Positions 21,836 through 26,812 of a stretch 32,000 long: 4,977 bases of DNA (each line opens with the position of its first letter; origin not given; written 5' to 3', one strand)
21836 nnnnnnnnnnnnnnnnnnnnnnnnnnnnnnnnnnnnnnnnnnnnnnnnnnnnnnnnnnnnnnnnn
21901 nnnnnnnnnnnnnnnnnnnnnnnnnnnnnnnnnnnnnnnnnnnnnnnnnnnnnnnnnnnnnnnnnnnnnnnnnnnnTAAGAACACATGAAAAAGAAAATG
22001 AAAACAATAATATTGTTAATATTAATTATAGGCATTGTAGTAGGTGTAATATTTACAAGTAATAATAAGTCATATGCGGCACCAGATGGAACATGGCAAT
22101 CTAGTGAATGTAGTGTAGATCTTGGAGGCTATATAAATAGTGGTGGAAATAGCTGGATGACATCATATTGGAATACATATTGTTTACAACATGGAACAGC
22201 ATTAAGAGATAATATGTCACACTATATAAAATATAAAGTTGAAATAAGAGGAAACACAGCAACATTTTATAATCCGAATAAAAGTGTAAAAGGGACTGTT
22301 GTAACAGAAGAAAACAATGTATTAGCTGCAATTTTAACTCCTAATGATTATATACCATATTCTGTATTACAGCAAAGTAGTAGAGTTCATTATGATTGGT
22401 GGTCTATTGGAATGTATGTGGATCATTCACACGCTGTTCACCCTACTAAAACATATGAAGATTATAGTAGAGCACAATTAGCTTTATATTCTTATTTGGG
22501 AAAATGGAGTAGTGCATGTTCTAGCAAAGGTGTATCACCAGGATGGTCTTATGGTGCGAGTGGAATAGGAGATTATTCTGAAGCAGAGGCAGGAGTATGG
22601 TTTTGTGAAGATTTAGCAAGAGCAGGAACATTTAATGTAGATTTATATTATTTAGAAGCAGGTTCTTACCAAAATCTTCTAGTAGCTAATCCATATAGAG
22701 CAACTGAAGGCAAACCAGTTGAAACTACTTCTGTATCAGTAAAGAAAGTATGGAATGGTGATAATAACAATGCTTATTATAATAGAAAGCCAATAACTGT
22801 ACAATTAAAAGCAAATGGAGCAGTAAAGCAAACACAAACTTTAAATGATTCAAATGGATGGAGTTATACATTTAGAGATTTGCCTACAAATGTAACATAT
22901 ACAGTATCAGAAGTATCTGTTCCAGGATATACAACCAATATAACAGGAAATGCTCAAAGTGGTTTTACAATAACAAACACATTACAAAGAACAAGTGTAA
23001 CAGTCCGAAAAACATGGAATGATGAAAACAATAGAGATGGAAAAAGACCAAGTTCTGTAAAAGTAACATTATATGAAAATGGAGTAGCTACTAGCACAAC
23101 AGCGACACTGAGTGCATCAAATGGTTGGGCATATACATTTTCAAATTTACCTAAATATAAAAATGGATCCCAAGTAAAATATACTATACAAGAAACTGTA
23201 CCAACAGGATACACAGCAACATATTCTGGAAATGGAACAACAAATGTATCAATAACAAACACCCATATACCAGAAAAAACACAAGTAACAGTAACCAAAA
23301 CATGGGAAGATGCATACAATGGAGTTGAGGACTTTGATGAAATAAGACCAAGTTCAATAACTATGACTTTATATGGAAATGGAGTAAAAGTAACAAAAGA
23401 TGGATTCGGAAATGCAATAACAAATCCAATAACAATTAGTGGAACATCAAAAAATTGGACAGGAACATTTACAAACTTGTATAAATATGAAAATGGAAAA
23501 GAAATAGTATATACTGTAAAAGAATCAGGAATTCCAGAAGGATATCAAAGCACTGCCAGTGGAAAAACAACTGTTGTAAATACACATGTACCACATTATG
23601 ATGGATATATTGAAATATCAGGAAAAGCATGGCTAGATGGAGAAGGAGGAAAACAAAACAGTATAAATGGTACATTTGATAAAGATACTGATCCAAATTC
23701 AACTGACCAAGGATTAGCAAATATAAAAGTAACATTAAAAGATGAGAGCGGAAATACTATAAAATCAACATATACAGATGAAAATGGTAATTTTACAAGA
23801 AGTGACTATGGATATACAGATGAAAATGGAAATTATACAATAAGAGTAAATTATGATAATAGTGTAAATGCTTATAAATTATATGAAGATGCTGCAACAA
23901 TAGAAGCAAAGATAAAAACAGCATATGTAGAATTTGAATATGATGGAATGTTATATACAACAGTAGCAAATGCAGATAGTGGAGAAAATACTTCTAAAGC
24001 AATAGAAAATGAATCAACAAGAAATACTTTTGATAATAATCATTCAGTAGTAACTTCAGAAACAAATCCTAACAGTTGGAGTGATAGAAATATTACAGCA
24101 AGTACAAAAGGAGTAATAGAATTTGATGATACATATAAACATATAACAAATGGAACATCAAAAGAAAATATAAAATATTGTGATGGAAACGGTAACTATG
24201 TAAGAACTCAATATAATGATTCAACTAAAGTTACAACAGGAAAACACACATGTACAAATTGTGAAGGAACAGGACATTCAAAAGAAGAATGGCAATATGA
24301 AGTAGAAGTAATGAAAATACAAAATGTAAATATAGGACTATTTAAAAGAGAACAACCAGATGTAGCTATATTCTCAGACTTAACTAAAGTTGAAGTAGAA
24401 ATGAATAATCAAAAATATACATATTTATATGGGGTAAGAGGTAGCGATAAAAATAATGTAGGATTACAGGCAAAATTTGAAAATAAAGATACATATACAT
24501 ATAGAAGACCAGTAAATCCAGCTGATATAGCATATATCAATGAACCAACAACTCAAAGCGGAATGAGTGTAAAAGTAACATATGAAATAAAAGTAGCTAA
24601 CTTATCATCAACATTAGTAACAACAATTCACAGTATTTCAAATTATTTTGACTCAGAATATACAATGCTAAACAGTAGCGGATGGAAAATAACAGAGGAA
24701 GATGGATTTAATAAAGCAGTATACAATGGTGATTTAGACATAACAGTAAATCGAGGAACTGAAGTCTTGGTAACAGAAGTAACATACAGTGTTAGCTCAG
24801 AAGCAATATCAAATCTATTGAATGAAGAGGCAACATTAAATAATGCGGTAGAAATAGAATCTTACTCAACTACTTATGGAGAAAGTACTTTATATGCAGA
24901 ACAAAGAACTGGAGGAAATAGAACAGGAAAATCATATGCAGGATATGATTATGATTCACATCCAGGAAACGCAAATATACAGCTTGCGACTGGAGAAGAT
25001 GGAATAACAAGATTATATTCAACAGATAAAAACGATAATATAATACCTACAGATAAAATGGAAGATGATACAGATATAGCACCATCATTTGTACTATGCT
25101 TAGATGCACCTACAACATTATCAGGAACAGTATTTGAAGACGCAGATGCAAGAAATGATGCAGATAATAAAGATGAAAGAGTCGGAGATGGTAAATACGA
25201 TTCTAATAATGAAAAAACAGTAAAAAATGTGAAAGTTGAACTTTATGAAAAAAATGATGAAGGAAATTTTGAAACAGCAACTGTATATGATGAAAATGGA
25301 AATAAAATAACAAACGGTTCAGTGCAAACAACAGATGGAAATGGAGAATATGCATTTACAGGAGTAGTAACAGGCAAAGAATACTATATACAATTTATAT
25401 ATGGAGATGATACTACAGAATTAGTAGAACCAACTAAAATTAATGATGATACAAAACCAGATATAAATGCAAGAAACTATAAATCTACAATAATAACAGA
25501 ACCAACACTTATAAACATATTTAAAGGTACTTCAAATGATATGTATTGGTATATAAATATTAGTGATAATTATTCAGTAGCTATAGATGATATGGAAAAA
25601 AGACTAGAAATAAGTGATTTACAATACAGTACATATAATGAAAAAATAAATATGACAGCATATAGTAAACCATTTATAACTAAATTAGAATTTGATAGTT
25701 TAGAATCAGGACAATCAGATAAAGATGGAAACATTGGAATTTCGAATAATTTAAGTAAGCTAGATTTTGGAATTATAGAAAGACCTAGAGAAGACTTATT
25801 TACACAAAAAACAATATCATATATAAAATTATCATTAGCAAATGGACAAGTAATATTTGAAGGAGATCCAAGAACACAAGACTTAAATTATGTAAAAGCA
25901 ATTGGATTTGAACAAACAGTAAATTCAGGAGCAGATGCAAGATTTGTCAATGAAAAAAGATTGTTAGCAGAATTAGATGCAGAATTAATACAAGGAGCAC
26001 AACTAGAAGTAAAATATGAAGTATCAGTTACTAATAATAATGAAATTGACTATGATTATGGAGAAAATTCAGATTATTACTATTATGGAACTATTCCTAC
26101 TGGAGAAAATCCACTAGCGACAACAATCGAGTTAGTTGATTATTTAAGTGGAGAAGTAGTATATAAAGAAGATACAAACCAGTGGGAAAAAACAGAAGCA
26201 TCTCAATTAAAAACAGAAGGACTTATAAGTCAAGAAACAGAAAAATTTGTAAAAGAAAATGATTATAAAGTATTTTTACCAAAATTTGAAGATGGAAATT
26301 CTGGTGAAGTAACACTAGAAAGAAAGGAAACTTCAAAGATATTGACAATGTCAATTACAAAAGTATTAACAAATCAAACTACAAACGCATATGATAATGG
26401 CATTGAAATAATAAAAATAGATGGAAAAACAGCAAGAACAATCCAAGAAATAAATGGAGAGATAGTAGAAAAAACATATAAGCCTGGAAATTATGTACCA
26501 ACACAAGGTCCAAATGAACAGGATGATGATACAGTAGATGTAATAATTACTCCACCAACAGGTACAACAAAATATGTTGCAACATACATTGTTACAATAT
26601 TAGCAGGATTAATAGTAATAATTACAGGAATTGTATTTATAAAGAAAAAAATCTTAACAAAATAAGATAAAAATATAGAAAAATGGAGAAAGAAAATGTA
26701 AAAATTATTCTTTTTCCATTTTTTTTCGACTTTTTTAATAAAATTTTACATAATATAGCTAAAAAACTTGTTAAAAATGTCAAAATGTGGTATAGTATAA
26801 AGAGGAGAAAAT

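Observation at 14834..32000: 17-kb surface-protein locus: VanW/G5 protein, giant DUF11 protein, thioester adhesin, second giant paralog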

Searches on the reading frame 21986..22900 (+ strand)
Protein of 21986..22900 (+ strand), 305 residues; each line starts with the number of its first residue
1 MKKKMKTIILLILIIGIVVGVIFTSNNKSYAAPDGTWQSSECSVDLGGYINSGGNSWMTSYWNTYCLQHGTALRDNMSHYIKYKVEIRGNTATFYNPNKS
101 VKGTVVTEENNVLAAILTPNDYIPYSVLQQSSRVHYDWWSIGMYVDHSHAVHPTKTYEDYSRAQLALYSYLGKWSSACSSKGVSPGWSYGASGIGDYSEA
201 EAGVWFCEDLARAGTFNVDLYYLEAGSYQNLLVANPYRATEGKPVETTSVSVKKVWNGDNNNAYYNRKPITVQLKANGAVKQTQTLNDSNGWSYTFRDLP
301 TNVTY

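Call 33: search_solved_structures(query=window:21986-22900:+, max_evalue=10, show_alignments=2)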
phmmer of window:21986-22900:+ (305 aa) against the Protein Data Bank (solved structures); distinct sequences matched with E-value up to 10: 3.
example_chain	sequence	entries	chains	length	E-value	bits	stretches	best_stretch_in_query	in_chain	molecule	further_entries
1d2p_A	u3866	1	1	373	2.6e-14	56.7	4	233-301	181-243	COLLAGEN ADHESIN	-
1d2o_A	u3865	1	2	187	1.3e-06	31.4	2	246-301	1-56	COLLAGEN ADHESIN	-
7qbp_A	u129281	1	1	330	0.89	12.3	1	149-220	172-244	R2-like ligand binding oxidase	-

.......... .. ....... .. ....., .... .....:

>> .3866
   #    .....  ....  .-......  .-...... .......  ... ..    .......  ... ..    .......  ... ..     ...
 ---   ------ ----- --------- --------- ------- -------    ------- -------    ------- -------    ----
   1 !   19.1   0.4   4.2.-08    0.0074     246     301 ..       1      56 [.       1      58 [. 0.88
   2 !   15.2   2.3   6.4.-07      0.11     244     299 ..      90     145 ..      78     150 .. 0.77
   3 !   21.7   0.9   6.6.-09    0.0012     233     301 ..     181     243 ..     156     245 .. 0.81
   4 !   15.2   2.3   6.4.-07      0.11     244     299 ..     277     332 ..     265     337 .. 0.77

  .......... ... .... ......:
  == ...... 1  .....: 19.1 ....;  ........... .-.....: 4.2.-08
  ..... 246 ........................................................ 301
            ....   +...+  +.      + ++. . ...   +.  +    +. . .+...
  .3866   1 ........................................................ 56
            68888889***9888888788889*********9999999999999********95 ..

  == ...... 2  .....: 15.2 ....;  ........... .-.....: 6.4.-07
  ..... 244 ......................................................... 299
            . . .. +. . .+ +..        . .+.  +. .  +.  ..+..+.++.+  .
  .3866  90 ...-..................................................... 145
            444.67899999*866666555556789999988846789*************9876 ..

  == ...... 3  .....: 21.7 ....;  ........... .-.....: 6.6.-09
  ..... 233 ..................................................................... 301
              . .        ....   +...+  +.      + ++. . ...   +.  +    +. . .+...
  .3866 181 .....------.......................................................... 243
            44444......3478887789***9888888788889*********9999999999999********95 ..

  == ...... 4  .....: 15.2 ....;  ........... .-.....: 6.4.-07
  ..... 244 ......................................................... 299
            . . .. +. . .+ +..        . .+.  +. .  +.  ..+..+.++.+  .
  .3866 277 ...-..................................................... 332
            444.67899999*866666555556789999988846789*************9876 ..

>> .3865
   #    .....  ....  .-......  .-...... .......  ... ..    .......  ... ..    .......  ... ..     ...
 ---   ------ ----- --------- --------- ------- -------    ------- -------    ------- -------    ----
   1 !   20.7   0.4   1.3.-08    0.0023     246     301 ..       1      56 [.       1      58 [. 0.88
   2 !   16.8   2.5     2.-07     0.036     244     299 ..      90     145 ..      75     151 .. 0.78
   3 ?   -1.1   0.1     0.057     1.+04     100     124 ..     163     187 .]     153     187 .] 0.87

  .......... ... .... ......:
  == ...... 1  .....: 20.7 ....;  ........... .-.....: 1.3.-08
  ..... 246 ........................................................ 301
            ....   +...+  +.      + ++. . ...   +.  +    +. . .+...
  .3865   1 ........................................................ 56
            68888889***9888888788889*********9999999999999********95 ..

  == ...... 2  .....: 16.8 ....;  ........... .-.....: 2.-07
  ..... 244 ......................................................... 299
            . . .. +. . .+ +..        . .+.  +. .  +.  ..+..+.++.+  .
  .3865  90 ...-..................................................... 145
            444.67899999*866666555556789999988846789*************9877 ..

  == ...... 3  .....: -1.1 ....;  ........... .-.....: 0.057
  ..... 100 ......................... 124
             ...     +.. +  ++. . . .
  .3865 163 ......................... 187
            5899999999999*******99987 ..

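Call 41: find_homologous_proteins(query=window:21986-22735:+, max_evalue=0.001)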
Query window:21986-22735:+ (250 aa): 1 proteins with E <= 0.001 among 821 candidates.
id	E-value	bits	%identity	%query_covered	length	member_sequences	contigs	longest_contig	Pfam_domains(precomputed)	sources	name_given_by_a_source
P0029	8.0e-37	145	62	44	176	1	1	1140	-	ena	-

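Call 46: find_homologous_proteins(query=A3, max_evalue=0.001)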
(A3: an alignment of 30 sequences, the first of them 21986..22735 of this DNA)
Query A3 (30 sequences) (250 aa, profile of the alignment): 2 proteins with E <= 0.001 among 3847 candidates.
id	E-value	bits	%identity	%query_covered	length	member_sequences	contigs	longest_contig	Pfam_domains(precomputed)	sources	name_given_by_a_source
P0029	1.4e-16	79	62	44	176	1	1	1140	-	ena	-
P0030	1.4e-12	66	99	32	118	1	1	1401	-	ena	-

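Call 70: search_solved_structures(query=A3, max_evalue=10, show_alignments=3)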
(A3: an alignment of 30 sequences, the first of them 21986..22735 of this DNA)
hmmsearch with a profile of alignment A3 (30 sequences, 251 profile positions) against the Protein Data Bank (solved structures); distinct sequences matched with E-value up to 10: 0.

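Call 71: search_protein_families(library=pfam, alignment_id=A3, max_evalue=5)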
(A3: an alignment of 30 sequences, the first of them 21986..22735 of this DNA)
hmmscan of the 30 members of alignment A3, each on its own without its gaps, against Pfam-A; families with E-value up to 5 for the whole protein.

A. member 1, window:21986-22735:+ (250 aa): 3 families
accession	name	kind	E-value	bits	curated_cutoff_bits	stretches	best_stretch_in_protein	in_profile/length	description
PF19090.5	DUF5778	-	0.014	16.1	26.9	1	199-233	79-112/126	Family of unknown function (DUF5778)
PF05702.16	Herpes_UL49_5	-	0.11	13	22.2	1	174-184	45-55/98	Herpesvirus UL49.5 envelope/tegument protein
PF11912.13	CfaA_B_C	-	0.2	12.1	28.6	1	5-98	1-81/206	Counting factor-associated protein A/B/C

B. families by the number of members that match (of 30 scanned): 29 families (the first 25 are shown)
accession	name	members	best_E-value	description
PF08341.16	TED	4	0.00016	Thioester domain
PF05887.16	Trypan_PARP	1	3.8e-05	Procyclic acidic repetitive protein (PARP)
PF13648.12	Lipocalin_4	1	0.0033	Lipocalin-like domain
PF20600.3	ExoX-like_C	1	0.0099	Exodeoxyribonuclease X-like C-terminal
PF19090.5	DUF5778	1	0.014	Family of unknown function (DUF5778)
PF24149.1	K1-lyase_Rider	1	0.017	K1 capsule-specific polysaccharide lyase, Rider domain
PF08314.17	Sec39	1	0.022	Secretory pathway protein Sec39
PF16326.10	ABC_tran_CTD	1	0.025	ABC transporter C-terminal domain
PF09472.15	MtrF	1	0.03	Tetrahydromethanopterin S-methyltransferase, F subunit (MtrF)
PF01901.21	O_anti_polymase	1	0.038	Putative O-antigen polymerase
PF13786.12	DUF4179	1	0.039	Domain of unknown function (DUF4179)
PF19234.4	DUF5887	1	0.069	Family of unknown function (DUF5887)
PF07438.16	DUF1514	1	0.07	Protein of unknown function (DUF1514)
PF05979.17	DUF896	1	0.095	Bacterial protein of unknown function (DUF896)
PF13747.11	DUF4164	1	0.098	Domain of unknown function (DUF4164)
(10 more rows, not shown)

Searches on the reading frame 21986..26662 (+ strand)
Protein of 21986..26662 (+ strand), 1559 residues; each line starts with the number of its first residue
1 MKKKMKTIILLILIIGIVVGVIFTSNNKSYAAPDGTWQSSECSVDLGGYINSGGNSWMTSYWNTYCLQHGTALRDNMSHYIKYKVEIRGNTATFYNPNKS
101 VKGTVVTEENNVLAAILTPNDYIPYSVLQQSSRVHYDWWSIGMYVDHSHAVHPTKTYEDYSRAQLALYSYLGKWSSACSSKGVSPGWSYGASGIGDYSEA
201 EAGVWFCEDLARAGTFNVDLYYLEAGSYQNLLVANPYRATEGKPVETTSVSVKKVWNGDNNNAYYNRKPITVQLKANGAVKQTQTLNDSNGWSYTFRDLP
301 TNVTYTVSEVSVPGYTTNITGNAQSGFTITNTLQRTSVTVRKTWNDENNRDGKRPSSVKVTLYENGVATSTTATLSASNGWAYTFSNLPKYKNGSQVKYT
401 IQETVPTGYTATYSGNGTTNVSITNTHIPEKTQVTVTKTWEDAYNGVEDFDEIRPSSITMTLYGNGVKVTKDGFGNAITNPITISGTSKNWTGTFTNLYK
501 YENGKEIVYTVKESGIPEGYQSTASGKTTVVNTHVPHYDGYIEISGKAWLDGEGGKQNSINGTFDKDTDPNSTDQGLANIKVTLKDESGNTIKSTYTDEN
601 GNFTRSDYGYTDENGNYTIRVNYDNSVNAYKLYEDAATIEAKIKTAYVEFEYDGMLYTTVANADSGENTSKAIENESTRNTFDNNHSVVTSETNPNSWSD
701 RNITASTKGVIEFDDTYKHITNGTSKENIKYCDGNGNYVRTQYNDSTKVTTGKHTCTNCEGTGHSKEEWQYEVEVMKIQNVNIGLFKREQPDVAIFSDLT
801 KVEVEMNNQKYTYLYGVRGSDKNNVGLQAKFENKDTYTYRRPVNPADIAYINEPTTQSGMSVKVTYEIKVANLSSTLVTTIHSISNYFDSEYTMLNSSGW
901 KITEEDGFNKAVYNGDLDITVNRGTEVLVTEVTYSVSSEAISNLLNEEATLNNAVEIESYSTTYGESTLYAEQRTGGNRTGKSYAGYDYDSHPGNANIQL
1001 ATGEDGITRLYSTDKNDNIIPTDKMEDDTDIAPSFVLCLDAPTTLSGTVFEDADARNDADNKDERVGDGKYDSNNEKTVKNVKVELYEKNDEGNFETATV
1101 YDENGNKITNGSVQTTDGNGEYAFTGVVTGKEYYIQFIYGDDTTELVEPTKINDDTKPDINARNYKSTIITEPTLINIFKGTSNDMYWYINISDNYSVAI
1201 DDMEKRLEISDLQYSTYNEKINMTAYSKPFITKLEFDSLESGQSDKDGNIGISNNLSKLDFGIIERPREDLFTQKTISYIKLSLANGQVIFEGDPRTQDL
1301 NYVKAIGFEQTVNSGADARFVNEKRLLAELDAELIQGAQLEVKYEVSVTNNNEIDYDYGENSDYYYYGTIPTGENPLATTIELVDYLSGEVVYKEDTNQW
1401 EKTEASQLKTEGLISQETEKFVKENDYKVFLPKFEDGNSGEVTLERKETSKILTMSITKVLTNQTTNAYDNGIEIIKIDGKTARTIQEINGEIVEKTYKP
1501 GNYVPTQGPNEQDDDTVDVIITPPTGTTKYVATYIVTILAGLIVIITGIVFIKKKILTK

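Call 9: search_protein_families(library=pfam, proteins=[window:21986-26662:+], max_evalue=0.01)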
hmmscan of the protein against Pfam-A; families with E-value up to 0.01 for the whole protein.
window:21986-26662:+ (1559 aa): 4 families
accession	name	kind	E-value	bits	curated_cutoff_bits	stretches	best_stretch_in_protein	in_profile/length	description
PF05738.19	Cna_B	-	3.5e-59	197.7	22.3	3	338-426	1-87/87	Cna protein B-type domain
PF17210.9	SdrD_B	-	8.9e-10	39.2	29.7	1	570-627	17-70/112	SdrD B-like domain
PF13620.12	CarboxypepD_reg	-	2.2e-05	25.1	32.3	1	572-625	9-58/82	Carboxypeptidase regulatory-like domain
PF00684.25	DnaJ_CXXCXGXG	-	0.0095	16.6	32.7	0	723-765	12-53/65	DnaJ central domain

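Call 12: search_protein_families(library=ncbifam, proteins=[window:21986-26662:+], max_evalue=0.01)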
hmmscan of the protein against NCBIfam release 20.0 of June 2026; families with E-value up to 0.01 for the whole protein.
window:21986-26662:+ (1559 aa): 1 family
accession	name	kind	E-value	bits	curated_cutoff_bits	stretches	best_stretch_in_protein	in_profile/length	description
NF058648.1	ECF_sub_HI1622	equivalog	0.0057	16.7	100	0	577-623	39-82/180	NikL family nickel/cobalt ECF transporter subunit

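Call 13: find_encoding_contigs(protein=window:21986-26662:+, flank=10000, max_places=6)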
Protein window:21986-26662:+ (1559 aa): no gene with exactly this product is on record in the collection.

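Call 61: search_solved_structures(query=window:21986-26662:+, max_evalue=0.01)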
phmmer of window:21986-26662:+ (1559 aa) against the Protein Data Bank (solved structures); distinct sequences matched with E-value up to 0.01: 2.
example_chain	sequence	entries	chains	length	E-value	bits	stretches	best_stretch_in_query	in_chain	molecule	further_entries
1d2p_A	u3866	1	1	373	1e-72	248.6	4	303-433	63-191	COLLAGEN ADHESIN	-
1d2o_A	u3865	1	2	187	1.7e-36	128.6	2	304-429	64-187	COLLAGEN ADHESIN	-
